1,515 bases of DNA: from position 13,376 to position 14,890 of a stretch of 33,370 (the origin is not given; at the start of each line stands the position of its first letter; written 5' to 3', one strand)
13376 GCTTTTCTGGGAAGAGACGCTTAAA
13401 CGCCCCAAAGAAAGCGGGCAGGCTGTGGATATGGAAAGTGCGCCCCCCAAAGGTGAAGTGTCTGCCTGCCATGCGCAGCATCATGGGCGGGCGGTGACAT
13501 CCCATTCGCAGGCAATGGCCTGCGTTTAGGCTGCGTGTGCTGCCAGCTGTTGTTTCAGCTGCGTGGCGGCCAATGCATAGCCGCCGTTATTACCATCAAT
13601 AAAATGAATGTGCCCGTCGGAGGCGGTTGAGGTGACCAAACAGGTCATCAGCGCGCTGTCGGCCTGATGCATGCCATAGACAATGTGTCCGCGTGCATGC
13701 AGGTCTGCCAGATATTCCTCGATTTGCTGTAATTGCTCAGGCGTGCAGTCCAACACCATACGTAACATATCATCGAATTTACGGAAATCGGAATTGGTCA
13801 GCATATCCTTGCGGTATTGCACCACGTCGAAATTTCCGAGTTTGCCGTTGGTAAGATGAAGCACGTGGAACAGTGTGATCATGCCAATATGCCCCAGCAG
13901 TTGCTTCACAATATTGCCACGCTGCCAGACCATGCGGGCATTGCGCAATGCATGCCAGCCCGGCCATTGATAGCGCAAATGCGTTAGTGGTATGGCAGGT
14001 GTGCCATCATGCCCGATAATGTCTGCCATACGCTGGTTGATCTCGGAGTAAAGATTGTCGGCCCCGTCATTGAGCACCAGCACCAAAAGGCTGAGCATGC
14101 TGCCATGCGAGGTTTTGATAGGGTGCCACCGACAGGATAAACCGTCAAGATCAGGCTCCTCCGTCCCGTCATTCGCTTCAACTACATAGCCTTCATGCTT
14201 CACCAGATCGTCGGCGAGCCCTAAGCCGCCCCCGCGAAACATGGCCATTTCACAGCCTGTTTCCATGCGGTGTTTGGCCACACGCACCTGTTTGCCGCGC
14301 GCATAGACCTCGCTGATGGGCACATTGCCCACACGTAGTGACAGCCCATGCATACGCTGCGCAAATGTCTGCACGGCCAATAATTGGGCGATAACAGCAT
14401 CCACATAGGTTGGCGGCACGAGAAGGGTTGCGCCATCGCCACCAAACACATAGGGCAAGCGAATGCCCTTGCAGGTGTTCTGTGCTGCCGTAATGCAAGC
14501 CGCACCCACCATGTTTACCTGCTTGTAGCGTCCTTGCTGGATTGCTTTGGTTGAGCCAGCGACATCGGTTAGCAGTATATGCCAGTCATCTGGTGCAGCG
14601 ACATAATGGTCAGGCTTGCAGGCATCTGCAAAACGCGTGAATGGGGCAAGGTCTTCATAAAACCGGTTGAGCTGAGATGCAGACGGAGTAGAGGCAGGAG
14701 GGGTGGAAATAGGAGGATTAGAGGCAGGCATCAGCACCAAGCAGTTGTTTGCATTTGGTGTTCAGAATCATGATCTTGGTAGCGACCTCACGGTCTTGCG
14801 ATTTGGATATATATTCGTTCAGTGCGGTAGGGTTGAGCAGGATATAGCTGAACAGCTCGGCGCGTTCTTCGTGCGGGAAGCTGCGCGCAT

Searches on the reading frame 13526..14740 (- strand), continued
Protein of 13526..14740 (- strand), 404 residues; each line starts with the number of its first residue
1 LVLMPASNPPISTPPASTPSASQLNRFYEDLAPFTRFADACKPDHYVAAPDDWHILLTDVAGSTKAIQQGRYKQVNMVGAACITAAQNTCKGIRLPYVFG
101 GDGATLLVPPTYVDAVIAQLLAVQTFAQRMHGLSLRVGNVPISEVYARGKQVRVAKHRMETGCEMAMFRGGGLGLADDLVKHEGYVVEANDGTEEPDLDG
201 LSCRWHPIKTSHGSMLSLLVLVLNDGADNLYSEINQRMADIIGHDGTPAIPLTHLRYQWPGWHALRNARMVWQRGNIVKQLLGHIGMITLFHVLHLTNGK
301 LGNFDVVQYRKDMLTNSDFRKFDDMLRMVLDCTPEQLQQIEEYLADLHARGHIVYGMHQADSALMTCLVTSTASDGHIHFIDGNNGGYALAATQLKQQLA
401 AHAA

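Call 43: fold_search(model_id=the predicted structure, library=pdb)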
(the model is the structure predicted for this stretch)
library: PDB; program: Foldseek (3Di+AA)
matches with E <= 10: 701; with E <= 0.001: 10
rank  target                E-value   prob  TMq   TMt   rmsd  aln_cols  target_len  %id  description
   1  4clp                  1.4e-05  1.00  0.39  0.35  15.3       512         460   10  Crystal structure of human soluble Adenylyl Cyclase complex with adenosine-3',5'-cyclic-monophosphate (released 2014-03-05)
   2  4usu                  4.0e-05  1.00  0.38  0.34  15.8       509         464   10  Crystal structure of human soluble Adenylyl Cyclase in complex with alpha,beta-methyleneadenosine-5'-triphosphate (released 2014-07-30)
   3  8il7                  5.7e-05  1.00  0.38  0.34  13.4       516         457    9  Structure of human soluble Adenylyl Cyclase in complex with lactate (released 2023-07-26)
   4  8cot                  8.6e-05  0.99  0.33  0.30  10.7       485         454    9  Complex of human soluble adenylyl cyclase 10 catalytic core with inhibitor TDI-10962 (released 2023-04-26)
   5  7pdd_A                9.7e-05  1.00  0.38  0.35  15.6       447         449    9  Focus refinement of soluble domain of Adenylyl cyclase 9 in complex with DARPin C4 and MANT-GTP (released 2022-01-19)
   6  7pdf_A                1.4e-04  1.00  0.39  0.35  15.4       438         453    9  focus refinement of soluble domain of adenylyl cyclase 9 in complex with Gs protein alpha subunit and MANT-GTP (released 2022-01-26)
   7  4clz                  1.4e-04  0.99  0.35  0.32  15.9       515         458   10  Crystal structure of human soluble Adenylyl Cyclase with Inhibitor 4, 4'-Diisothiocyano-2,2'-stilbenedisulfonic acid (released 2014-03-05)
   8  8bv5_A                2.2e-04  0.99  0.40  0.37  16.6       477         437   11  Focus refinement of soluble domain of Adenylyl cyclase 8 bound to stimulatory G protein, Forskolin, ATPalphaS, and Ca2 (released 2024-01-17)
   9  5iv4                  3.8e-04  0.99  0.38  0.34  10.8       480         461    9  Crystal structure of the human soluble adenylyl cyclase in complex with the allosteric inhibitor LRE1 (released 2016-08-17)
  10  6r4p_A                8.3e-04  0.98  0.37  0.32  15.6       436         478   10  Structure of a soluble domain of adenylyl cyclase bound to an activated stimulatory G protein (released 2019-05-08)
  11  6ifl_A                1.7e-03  0.66  0.24  0.15  20.5       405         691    9  Cryo-EM structure of type III-A Csm-NTR complex (released 2018-12-12)
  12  7y8v_E                2.0e-03  0.12  0.12  0.12  19.4       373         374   10  Crystal structure of AlbEF homolog mutant (AlbF-H54A/H58A) from Quasibacillus thermotolerans (released 2022-10-12)
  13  2w01_C                2.4e-03  0.99  0.25  0.47  12.9       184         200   14  Crystal structure of the guanylyl cyclase Cya2 (released 2008-09-30)
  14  8sl4_A                6.6e-03  0.99  0.25  0.11   7.9       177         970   14  Dimeric form of human adenylyl cyclase 5 (released 2024-04-03)
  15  2wz1_B                7.5e-03  0.98  0.26  0.48  11.2       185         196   12  STRUCTURE OF THE CATALYTIC DOMAIN OF HUMAN SOLUBLE GUANYLATE CYCLASE 1 BETA 3. (released 2009-12-01)
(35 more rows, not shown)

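Call 51: search_protein_families(library=padloc, proteins=[window:13526-14740:-], max_evalue=0.01)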
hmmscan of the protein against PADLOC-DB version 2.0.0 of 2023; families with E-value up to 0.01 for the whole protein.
window:13526-14740:- (404 aa): 0 families

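Call 52: search_protein_families(library=phrogs, proteins=[window:13526-14740:-], max_evalue=0.01)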
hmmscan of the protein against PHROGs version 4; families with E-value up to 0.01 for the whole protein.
window:13526-14740:- (404 aa): 0 families

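Call 60: search_solved_structures(query=A2, max_evalue=10, show_alignments=2)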
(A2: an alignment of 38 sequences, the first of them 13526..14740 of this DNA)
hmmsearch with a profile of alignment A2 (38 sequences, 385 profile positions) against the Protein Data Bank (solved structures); distinct sequences matched with E-value up to 10: 2.
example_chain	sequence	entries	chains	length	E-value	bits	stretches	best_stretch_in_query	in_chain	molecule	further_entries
4r7r_A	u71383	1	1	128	0.2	13.8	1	268-312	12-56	Putative lipoprotein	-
9f7z_A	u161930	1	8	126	0.96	11.6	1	119-182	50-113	anti-4-1BB DARPin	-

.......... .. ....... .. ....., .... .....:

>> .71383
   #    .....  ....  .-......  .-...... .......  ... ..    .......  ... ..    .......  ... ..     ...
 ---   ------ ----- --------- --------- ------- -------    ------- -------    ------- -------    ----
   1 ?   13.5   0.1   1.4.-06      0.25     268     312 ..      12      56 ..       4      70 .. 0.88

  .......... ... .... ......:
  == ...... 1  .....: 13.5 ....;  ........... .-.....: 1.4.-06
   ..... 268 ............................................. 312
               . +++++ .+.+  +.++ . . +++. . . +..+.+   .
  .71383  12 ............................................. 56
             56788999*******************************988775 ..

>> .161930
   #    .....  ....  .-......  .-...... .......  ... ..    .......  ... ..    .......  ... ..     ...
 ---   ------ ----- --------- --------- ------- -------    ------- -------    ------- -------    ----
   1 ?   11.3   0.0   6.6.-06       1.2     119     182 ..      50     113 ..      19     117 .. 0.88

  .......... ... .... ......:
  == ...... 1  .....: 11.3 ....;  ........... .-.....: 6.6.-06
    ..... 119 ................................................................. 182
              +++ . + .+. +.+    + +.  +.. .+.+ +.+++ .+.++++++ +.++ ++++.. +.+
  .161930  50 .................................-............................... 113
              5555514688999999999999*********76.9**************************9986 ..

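Call 65: find_related_loci(query=A2, collection=viral_contigs, flank=8000)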
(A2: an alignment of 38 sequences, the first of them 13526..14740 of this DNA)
Query A2 (404 aa) in viral_contigs; peptide patterns used: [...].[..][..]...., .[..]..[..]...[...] (x = any residue, [..] = any of these).
44 stretches matched a pattern, but none encodes a relative of the query by tblastn (E <= 1e-3).

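Call 84: find_encoding_contigs(protein=P0127, flank=8000, max_places=1)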
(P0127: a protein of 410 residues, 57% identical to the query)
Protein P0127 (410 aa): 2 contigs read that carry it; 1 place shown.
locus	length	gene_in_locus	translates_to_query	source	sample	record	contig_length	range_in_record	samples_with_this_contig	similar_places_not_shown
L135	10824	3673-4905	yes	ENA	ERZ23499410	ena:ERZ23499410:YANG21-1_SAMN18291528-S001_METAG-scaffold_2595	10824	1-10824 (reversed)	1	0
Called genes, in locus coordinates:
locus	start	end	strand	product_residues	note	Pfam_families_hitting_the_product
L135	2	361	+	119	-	?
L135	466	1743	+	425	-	PF00202:Aminotran_3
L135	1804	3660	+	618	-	PF03600:CitMHS, PF02080:TrkA_C, PF00939:Na_sulph_symp, PF03600:CitMHS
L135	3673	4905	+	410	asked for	PF11294:DUF3095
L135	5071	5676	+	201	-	PF05618:RimB-like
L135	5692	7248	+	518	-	PF14400:Transglut_i_TM, PF01841:Transglut_core (weak), PF14402:7TM_transglut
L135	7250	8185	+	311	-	PF14397:ATPgrasp_ST, PF02655:ATP-grasp_3 (faint), PF03133:TTL (faint), PF08443:RimK (faint), PF02955:GSH-S_ATP (faint), PF14398:ATPgrasp_YheCD (faint)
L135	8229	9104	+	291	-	-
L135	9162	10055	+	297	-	PF00795:CN_hydrolase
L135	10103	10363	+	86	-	PF04221:RelB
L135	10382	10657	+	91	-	PF15738:YafQ_toxin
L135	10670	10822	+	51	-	?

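Call 85: find_encoding_contigs(protein=P0143, flank=8000, max_places=1)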
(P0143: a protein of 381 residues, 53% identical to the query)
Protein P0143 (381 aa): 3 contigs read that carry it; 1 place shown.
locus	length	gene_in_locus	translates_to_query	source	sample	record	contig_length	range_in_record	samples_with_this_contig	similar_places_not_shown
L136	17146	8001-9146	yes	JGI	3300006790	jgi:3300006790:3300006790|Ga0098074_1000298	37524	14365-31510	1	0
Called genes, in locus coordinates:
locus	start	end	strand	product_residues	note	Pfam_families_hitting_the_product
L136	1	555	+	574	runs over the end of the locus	PF03485:Arg_tRNA_synt_N, PF00750:tRNA-synt_1d, PF05746:DALR_1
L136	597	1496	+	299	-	-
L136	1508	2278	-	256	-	-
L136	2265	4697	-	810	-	PF10412:TrwB_AAD_bind (faint), PF12696:TraG-D_C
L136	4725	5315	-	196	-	-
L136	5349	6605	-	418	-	PF23127:DotM_C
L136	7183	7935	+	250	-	PF00557:Peptidase_M24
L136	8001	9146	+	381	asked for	PF11294:DUF3095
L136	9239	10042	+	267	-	-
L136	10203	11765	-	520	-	PF02861:Clp_N, PF00158:Sigma54_activat, PF00004:AAA, PF07724:AAA_2, PF07728:AAA_5, PF13401:AAA_22 (weak), PF10431:ClpB_D2-small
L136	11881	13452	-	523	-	PF02861:Clp_N (weak), PF07724:AAA_2, PF13401:AAA_22, PF00004:AAA, PF07726:AAA_3 (weak), PF07728:AAA_5, PF10431:ClpB_D2-small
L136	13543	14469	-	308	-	PF00005:ABC_tran, PF13304:AAA_21 (faint)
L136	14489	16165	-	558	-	-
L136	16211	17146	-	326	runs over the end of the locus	-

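Call 86: find_encoding_contigs(protein=P0142, flank=8000, max_places=1)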
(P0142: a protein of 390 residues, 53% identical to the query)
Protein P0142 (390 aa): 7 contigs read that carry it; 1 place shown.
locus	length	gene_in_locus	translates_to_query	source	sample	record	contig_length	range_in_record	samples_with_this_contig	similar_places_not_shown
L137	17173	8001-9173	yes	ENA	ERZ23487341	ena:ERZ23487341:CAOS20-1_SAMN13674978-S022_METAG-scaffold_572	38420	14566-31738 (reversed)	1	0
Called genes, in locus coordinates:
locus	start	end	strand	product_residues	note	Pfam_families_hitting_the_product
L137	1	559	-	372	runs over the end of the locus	PF00561:Abhydrolase_1 (weak), PF12146:Hydrolase_4, PF12697:Abhydrolase_6 (weak)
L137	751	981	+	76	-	PF01197:Ribosomal_L31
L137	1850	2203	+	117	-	PF00472:RF-1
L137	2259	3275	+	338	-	PF08100:Dimerisation, PF00891:Methyltransf_2, PF13489:Methyltransf_23, PF01209:Ubie_methyltran (weak), PF13847:Methyltransf_31, PF08241:Methyltransf_11 (weak), PF08242:Methyltransf_12 (weak), PF13649:Methyltransf_25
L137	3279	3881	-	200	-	PF07963:N_methyl (weak)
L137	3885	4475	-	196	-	PF07963:N_methyl (weak)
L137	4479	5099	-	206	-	PF07963:N_methyl (weak)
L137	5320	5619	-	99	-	-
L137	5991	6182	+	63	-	-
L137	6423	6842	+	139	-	-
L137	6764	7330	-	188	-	PF07963:N_methyl (weak)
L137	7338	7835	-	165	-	PF07963:N_methyl (weak)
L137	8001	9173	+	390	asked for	PF11294:DUF3095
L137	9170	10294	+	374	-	-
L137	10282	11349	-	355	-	-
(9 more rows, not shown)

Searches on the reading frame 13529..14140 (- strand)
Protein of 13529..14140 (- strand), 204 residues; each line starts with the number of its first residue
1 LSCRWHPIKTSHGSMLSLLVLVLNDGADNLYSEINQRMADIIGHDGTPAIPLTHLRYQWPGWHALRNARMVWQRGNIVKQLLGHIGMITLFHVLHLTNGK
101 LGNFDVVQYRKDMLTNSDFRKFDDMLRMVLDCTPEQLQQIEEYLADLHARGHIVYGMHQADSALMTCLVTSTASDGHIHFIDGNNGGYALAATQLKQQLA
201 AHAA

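Call 61: search_protein_families(library=pfam, proteins=[window:13529-14140:-], max_evalue=10)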
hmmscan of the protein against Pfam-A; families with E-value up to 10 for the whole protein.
seq(204 aa): 2 families
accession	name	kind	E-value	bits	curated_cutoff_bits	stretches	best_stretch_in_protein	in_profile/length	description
PF11294.13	DUF3095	-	7.4e-51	173.8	22.2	1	1-196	177-378/378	Protein of unknown function (DUF3095)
PF01972.22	SDH_protease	-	0.15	11.5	31.3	1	161-204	77-120/286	ClpP-like SDH-type serine proteinase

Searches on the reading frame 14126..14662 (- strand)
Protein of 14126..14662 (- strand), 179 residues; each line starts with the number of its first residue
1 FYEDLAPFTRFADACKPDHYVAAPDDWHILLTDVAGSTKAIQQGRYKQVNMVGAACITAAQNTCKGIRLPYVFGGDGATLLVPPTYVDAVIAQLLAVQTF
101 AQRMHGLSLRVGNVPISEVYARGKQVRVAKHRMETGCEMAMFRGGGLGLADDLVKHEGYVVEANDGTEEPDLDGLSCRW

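Call 61: search_protein_families(library=pfam, proteins=[window:14126-14662:-], max_evalue=10)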
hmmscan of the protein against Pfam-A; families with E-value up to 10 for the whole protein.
seq(179 aa): 1 family
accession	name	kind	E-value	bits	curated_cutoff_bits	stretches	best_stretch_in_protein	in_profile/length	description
PF11294.13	DUF3095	-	2.4e-64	218.2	22.2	1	1-179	1-181/378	Protein of unknown function (DUF3095)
